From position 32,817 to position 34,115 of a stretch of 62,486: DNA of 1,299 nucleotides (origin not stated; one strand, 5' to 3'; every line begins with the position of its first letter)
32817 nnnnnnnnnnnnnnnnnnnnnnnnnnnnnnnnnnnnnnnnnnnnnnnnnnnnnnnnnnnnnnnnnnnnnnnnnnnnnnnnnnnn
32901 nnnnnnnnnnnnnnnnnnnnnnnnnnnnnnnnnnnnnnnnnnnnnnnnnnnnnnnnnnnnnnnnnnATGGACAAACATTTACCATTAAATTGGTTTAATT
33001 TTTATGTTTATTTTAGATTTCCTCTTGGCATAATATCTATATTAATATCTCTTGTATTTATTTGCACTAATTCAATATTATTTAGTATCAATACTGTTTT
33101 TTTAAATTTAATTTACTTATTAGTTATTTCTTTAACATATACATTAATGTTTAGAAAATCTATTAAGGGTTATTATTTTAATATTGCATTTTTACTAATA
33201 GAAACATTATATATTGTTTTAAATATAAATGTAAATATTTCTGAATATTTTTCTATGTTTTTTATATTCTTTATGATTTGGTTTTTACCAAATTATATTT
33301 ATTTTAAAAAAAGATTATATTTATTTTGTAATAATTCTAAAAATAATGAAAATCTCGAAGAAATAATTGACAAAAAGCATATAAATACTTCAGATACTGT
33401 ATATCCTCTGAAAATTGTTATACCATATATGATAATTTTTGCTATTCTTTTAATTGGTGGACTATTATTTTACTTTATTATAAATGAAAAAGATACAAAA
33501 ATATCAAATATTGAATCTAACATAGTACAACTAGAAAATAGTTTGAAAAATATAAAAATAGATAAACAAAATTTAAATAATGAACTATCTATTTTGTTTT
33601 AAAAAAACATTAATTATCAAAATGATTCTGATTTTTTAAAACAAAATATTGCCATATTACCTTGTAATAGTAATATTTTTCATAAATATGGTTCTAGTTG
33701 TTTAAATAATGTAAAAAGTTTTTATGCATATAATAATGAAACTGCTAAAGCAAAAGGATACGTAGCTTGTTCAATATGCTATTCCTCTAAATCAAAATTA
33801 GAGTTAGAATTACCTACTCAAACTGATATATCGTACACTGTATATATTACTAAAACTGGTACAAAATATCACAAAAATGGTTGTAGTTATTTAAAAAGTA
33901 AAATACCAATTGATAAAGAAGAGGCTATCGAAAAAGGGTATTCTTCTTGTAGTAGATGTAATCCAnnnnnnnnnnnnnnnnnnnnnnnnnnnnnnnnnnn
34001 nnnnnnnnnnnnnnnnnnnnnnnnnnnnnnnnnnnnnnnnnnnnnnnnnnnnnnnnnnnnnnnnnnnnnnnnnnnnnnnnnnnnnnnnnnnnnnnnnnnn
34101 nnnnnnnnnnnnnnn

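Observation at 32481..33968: Two membrane-protein genes inserted between the repressor and its ImmA-type protease (candidate exclusion/defence cargo)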

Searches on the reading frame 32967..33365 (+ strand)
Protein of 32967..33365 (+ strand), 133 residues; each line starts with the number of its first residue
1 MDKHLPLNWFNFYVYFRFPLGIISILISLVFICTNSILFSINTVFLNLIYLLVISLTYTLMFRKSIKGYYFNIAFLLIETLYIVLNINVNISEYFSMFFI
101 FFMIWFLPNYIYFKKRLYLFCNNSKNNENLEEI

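Call 30: search_protein_representatives(alignment_id=A1)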
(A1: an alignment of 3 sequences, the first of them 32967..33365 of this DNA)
Query: 3 sequences, 143 profile positions. Proteins with E-value up to 0.001 (for the whole library): 676; up to 1e-10: 173; up to 1e-30: 2. The best 150 are listed.
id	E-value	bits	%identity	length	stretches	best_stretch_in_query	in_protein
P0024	3.2e-60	218.5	-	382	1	1-141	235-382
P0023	7.6e-53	194.6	-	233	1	2-142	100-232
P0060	3.5e-27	111.4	-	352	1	2-138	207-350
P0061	1.9e-26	109.0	-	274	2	3-136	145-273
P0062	3.6e-24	101.6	-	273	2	8-138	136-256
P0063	1.3e-22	96.5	-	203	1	4-135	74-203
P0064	7.3e-22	94.1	-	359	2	2-141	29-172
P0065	1.8e-21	92.8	-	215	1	1-137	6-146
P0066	3.4e-21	91.9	-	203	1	3-140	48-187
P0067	5.3e-21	91.3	-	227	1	4-133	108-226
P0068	2.1e-20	89.4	-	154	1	64-142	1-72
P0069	2.2e-19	86.1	-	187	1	2-138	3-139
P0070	2.9e-19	85.7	-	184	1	4-133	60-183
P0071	5.9e-19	84.7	-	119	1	7-135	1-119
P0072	8.9e-19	84.1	-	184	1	3-135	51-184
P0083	2.7e-17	79.3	-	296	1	6-137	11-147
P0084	3.0e-17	79.2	-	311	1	3-137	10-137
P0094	2.6e-16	76.1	-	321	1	3-140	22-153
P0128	4.3e-14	68.9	-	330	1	7-137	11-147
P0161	2.1e-12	63.4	-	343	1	6-134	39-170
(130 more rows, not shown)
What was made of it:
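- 32967..33602 (+): ORF-B as encoded: 211 aa, made of a 4-TM family domain (residues 1-120), a linker, TM5 (about 148-172) and the start of a coiled coil. Profile search found 676 clusters (call 30).
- On Unnamed 4TM '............' membrane-domain family: The profile found 676 clusters (call 30).
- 4TM family: 676 clusters at E<=1e-3, 173 at E<=1e-10 (call 30).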

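Call 43: find_related_loci(query=A1, collection=genome_contigs, flank=6000)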
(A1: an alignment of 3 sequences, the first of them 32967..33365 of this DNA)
Query A1 (133 aa) in genome_contigs; peptide patterns used: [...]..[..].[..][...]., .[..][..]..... (x = any residue, [..] = any of these).
89 stretches matched a pattern; 4 encode a relative of the query (tblastn E <= 1e-3); 4 distinct loci.
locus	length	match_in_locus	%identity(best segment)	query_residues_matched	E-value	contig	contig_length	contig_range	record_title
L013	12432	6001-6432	32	4-127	9e-18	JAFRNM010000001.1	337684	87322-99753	MAG: Clostridia bacterium isolate RGIG2630 Goat_Omasum-1__c8086, whole genome shotgun sequence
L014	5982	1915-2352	33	2-127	1e-14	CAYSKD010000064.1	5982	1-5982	MAG TPA_asm: uncultured Clostridium sp. isolate SRP222994_co1_422 genome assembly, contig: NODE_26401_length_5982_cov_8.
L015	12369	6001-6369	37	5-120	2e-12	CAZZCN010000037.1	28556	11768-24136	MAG TPA_asm: uncultured Oscillospiraceae bacterium isolate SRP272421_co1_371 genome assembly, contig: NODE_3730_length_2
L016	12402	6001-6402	36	3-131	4e-11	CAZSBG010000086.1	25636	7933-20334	MAG TPA_asm: uncultured Cytophagia bacterium isolate SRP141376_co4_290 genome assembly, contig: NODE_3464_length_25636_c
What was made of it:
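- Tried and rejected: The 3-sequence alignment gave only 4 loci, none from the source species (call 43).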

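Call 69: find_encoding_contigs(protein=P0161, flank=7000, max_places=3)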
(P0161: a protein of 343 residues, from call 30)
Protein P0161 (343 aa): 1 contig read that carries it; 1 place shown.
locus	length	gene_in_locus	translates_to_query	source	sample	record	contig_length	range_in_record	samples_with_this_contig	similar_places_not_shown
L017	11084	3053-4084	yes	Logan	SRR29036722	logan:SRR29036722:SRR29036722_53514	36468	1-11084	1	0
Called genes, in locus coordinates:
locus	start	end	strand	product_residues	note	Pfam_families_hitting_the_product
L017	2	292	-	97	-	?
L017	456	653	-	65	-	-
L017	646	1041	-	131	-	PF25682:Phage_VG64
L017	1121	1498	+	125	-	-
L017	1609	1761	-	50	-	-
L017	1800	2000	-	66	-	-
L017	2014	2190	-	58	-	PF12728:HTH_17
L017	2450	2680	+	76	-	-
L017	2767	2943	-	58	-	-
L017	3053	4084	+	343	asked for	-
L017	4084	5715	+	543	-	PF00239:Resolvase, PF07508:Recombinase, PF13408:Zn_ribbon_recom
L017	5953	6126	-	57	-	-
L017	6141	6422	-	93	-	PF24073:DUF7365 (weak)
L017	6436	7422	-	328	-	-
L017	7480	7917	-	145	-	PF27183:Phage_YomQ_N (weak)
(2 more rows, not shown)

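Call 70: find_encoding_contigs(protein=P0128, flank=7000, max_places=3)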
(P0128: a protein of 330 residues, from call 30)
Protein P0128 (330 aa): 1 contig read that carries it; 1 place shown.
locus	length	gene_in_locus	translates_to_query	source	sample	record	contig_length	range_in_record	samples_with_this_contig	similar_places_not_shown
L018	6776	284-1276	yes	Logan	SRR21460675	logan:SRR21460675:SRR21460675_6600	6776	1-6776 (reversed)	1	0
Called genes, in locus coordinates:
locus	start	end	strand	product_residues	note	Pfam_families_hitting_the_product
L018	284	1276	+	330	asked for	-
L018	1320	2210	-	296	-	-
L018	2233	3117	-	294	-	PF04542:Sigma70_r2, PF08281:Sigma70_r4_2 (weak), PF04545:Sigma70_r4 (weak)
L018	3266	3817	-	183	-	PF07853:DUF1648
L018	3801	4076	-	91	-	PF12840:HTH_20, PF13412:HTH_24 (weak), PF01022:HTH_5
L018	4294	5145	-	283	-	PF01259:SAICAR_synt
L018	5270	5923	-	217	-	-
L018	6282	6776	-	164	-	?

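Call 71: find_encoding_contigs(protein=P0083, flank=7000, max_places=3)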
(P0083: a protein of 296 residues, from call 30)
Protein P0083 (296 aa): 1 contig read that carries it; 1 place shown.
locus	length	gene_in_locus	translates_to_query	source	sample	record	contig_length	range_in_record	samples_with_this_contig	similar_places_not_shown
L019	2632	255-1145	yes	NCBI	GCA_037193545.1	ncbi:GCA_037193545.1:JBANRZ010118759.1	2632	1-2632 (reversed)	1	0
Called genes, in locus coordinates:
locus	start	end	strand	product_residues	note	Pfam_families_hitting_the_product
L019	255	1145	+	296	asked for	-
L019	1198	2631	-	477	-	?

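Call 72: find_encoding_contigs(protein=P0084, flank=7000, max_places=3)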
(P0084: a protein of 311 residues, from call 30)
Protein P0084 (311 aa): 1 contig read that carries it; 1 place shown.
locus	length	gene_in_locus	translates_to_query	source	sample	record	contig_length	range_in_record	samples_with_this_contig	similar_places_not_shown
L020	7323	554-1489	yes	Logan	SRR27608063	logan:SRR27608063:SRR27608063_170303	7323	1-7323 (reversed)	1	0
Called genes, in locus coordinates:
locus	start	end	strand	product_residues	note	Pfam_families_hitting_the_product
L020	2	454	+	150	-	?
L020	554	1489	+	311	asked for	-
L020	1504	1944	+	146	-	-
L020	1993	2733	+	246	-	PF21939:Gp10_C (weak)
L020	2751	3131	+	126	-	-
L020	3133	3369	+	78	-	-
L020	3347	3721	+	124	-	-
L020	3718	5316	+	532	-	PF03382:DUF285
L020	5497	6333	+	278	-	PF01551:Peptidase_M23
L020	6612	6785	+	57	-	-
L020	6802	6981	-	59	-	-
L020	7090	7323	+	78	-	?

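Call 73: find_encoding_contigs(protein=P0094, flank=7000, max_places=3)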
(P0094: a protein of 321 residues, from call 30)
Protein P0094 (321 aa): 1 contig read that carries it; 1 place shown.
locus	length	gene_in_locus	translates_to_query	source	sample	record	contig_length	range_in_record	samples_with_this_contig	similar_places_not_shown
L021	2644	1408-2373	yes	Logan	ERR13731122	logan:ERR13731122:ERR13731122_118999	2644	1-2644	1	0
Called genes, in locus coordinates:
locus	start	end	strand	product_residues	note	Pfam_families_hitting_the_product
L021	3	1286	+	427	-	?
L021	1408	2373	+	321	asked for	-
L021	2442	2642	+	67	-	?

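Call 74: find_encoding_contigs(protein=P0064, flank=7000, max_places=3)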
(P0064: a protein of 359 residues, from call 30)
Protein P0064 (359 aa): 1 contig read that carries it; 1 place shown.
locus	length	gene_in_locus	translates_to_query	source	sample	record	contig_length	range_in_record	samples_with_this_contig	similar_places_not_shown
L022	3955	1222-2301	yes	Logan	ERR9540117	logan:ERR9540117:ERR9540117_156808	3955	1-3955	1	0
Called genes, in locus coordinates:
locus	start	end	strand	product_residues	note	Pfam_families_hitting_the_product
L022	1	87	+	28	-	?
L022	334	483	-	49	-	-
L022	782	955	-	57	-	-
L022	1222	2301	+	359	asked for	-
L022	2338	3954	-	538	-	?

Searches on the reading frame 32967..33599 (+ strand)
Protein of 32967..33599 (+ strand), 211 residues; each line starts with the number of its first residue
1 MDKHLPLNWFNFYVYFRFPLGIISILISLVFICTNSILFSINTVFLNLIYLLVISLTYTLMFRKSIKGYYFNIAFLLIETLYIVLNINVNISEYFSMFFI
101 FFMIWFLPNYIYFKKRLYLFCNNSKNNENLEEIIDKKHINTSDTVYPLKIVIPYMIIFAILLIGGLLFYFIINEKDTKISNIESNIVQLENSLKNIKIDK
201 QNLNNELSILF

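Call 5: search_protein_families(library=pfam, proteins=[window:32967-33599:+], max_evalue=0.1)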
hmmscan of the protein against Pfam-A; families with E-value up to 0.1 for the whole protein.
window:32967-33599:+ (211 aa): 1 family
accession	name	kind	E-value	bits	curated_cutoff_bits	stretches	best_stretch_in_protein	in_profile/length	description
PF06024.17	Orf78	-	0.07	13.9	29.4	1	125-185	34-99/101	Orf78 (ac78)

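Call 6: search_protein_families(library=ncbifam, proteins=[window:32967-33599:+], max_evalue=0.1)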
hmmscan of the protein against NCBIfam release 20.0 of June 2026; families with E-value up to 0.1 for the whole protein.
window:32967-33599:+ (211 aa): 0 families

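Call 7: search_protein_families(library=phrogs, proteins=[window:32967-33599:+], max_evalue=0.1)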
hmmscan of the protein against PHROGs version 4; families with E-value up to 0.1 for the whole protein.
window:32967-33599:+ (211 aa): 1 family
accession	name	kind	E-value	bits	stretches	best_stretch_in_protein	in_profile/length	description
phrog_25820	-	lysis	0.0025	18.3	1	156-206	14-63/265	endolysin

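Call 8: search_protein_families(library=padloc, proteins=[window:32967-33599:+], max_evalue=0.1)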
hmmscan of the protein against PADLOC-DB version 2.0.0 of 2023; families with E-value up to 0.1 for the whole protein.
window:32967-33599:+ (211 aa): 0 families

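Call 32: search_protein_families(library=pfam, alignment_id=A2, max_evalue=0.001)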
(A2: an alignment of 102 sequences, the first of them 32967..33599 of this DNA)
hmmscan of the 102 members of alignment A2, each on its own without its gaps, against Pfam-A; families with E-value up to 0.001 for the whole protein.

A. member 1, window:32967-33599:+ (211 aa): 0 families

B. families by the number of members that match (of 102 scanned): 32 families (the first 25 are shown)
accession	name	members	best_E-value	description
PF13240.11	Zn_Ribbon_1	29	6.8e-16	zinc-ribbon domain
PF13248.11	Zn_ribbon_3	19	1.2e-06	zinc-ribbon domain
PF12773.13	DZR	17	9.5e-14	Double zinc ribbon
PF17032.10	Zn_ribbon_15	11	1.8e-07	zinc-ribbon family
PF14237.11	GYF_2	6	2.5e-13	GYF domain 2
PF18912.6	DZR_2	5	9e-08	Double zinc ribbon domain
PF14803.11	Zn_ribbon_Nudix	5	0.00011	Nudix N-terminal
PF01155.25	HypA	3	0.00019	Hydrogenase/urease nickel incorporation, metallochaperone, hypA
PF07719.23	TPR_2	2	1.3e-11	Tetratricopeptide repeat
PF00515.34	TPR_1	2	5.7e-10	Tetratricopeptide repeat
PF09851.14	SHOCT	2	1.5e-09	Short C-terminal domain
PF14559.12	TPR_19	2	4.1e-08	Tetratricopeptide repeat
PF10571.15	UPF0547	2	6.2e-08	Uncharacterised protein family UPF0547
PF13414.12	TPR_11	2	8.2e-08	TPR repeat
PF13432.12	TPR_16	2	3e-07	Tetratricopeptide repeat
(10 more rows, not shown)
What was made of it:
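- The family is widespread beyond phages and has many other partner domains: Zn ribbons, GYF_2, TPR, SHOCT (call 32).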

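Call 67: search_dna_similar(query=window:32967-33599:+, collection=phages, mode=protein, max_evalue=0.001, max_rows=30)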
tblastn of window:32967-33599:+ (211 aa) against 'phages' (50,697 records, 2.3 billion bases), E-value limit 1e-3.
No match.

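Call 76: search_protein_families(library=ncbifam, alignment_id=A2, max_evalue=0.001)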
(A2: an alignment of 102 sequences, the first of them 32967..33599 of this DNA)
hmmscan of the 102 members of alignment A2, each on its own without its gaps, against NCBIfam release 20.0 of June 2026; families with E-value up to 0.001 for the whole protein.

A. member 1, window:32967-33599:+ (211 aa): 0 families

B. families by the number of members that match (of 102 scanned): 22 families
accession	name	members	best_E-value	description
NF033761.1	gliding_GltJ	3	4.3e-06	adventurous gliding motility protein GltJ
NF049953.1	ribbon_DG_selen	3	6.3e-06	zinc ribbon-containing (seleno)protein DG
NF011149.0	PRK14559.1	2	1.6e-10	serine/threonine phosphatase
TIGR02917.1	PEP_TPR_lipo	2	2.1e-06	XrtA/PEP-CTERM system TPR-repeat protein PrsT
NF040959.1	MamA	2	9.6e-06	magnetosome protein MamA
TIGR02521.1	type_IV_pilW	2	3.4e-05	type IV pilus biogenesis/stability protein PilW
NF033920.0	C39_PA2778_fam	2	0.00017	PA2778 family cysteine peptidase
NF047408.1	SA0632_fam_LP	2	0.0004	SA0632 family lipoprotein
NF047371.1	FlcA_CTERM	1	1.9e-05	periplasmic flagellar collar protein FlcA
NF041070.1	carrier_LysW_Arch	1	3.7e-05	alpha-aminoadipate/glutamate carrier protein LysW/ArgW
NF047507.1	TPR_BatC_Lepto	1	4.5e-05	TPR repeat-containing protein BatC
TIGR04165.1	methano_modCys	1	5.1e-05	TIGR04165 family Cys-rich peptide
NF045510.1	4Cys_prefix_kin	1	0.00015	4-Cys prefix domain-containing protein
NF046000.1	MAG1210_fam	1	0.00026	MAG1210 family protein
TIGR03302.1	OM_YfiO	1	0.00028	outer membrane protein assembly factor BamD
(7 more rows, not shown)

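Call 77: search_protein_families(library=phrogs, alignment_id=A2, max_evalue=0.001)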
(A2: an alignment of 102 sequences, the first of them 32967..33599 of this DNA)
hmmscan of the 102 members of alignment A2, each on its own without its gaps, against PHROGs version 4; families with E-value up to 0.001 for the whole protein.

A. member 1, window:32967-33599:+ (211 aa): 0 families

B. families by the number of members that match (of 102 scanned): 26 families (the first 25 are shown)
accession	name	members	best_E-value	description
phrog_2546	-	18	4.1e-10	-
phrog_8436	-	4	5.7e-07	-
phrog_14556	-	3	3.3e-09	-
phrog_10714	-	3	2.4e-06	-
phrog_2700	-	2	1.7e-10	-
phrog_888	-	2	1.3e-07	-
phrog_16989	-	2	2.7e-07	membrane protein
phrog_19315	-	2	2.4e-06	-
phrog_14275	-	2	8.5e-06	-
phrog_9700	-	2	6.7e-05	-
phrog_7590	-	2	0.00012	-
phrog_8032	-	1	4.9e-08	-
phrog_31852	-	1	7.1e-06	-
phrog_23817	-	1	2e-05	-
phrog_34590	-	1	0.0001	-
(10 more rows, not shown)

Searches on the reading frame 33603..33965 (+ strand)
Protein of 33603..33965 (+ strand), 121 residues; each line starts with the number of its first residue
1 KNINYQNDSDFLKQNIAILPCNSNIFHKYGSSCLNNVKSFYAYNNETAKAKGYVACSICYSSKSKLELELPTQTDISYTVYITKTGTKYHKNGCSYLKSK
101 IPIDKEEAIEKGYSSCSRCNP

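Call 5: search_protein_families(library=pfam, proteins=[window:33603-33965:+], max_evalue=0.1)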
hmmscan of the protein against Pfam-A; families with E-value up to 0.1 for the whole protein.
window:33603-33965:+ (121 aa): 2 families
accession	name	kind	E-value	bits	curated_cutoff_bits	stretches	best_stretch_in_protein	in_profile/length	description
PF02805.21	Ada_Zn_binding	-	9.1e-05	22.8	23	1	105-121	48-64/65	Metal binding domain of Ada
PF08821.16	CGGC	-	0.019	15.6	27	1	16-99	2-88/106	CGGC domain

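Call 6: search_protein_families(library=ncbifam, proteins=[window:33603-33965:+], max_evalue=0.1)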
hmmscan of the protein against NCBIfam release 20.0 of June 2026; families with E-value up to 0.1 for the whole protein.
window:33603-33965:+ (121 aa): 0 families

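Call 7: search_protein_families(library=phrogs, proteins=[window:33603-33965:+], max_evalue=0.1)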
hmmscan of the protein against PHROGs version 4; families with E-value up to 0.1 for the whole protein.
window:33603-33965:+ (121 aa): 1 family
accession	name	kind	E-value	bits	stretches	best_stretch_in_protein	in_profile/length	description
phrog_14556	-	unknown function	2.9e-12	47.1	1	77-121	406-451/451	-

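Call 8: search_protein_families(library=padloc, proteins=[window:33603-33965:+], max_evalue=0.1)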
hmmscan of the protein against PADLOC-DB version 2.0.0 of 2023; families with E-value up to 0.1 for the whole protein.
window:33603-33965:+ (121 aa): 1 family
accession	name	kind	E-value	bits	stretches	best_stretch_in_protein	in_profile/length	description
PDLC00764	PycC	-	0.017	12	1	3-79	289-367/449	Pycsar cyclase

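Call 34: search_solved_structures(query=window:33603-33965:+, max_evalue=10, show_alignments=3)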
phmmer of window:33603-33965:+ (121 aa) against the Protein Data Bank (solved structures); distinct sequences matched with E-value up to 10: 0.

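Call 63: predict_structure(alignment_id=A4)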
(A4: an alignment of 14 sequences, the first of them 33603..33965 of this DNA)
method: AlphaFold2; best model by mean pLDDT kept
length: 121 residues; sequences in the alignment: 14
mean_pLDDT: 77.4   pTM: 0.42
mean pLDDT of the five models: 77.4, 73.4, 72.1, 71.7, 69.2
residues with pLDDT >= 90: 33; 70-90: 57; 50-70: 12; < 50: 19
segments of 3 or more residues with pLDDT < 50: 1-8, 64-74
pLDDT, mean of each block of 10 residues (from residue 1): 41 73 87 85 84 88 51 61 91 88 92 90 56
secondary structure, 60 per line:
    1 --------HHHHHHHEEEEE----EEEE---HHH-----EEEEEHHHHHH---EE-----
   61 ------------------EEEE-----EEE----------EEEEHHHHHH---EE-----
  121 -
elements in order: H9-15 E16-20 E25-28 E40-44 H45-50 E79-82 E88-90 E101-104 H105-110

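Call 65: fold_search(model_id=the predicted structure, library=pdb)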
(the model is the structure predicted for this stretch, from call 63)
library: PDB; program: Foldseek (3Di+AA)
matches with E <= 10: 7; with E <= 0.001: 0
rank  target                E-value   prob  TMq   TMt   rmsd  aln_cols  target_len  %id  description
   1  1wpk_MODEL_1_A        4.5e-01  0.54  0.30  0.25   4.7        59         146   24  Methylated Form of N-terminal Transcriptional Regulator Domain of Escherichia Coli Ada Protein (released 2005-09-13)
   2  1zgw_MODEL_1_A        8.6e-01  0.41  0.26  0.23   4.5        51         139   27  NMR structure of E. Coli Ada protein in complex with DNA (released 2005-10-18)
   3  1u8b_A                1.5e+00  0.33  0.27  0.25   3.7        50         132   18  Crystal structure of the methylated N-ADA/DNA complex (released 2005-10-11)
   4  8d4v_D                4.8e+00  0.01  0.10  0.12  15.6        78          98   19  Crystal Structure of Cathepsin G Inhibited by Eap2 from S. aureus (released 2022-12-21)
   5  1uf2_P                5.1e+00  0.03  0.12  0.04   8.0        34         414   15  The Atomic Structure of Rice dwarf Virus (RDV) (released 2003-10-14)
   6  6dga                  6.2e+00  0.02  0.14  0.17   7.3        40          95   18  Cronobacter turicensis RpfR quorum-sensing receptor RpfF interaction domain (released 2019-01-02)
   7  3w5o_A                9.2e+00  0.04  0.17  0.04   4.1        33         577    9  Crystal Structure of Human DNA ligase IV (released 2013-04-03)
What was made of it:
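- On Ada N-terminal zinc-binding domain (PF02805): The top three Foldseek PDB hits are 1WPK, 1ZGW and 1U8B (Ada), but with E 0.45-1.5 and probability 0.33-0.54 (call 65).
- Closest known: Ada N-terminal zinc domain. Same: The top structural hits are Ada (calls 5, 63, 65).
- The top three Foldseek PDB hits are all Ada N-terminal domains (call 65), from a model with pLDDT 85-90 in the modules (call 63).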
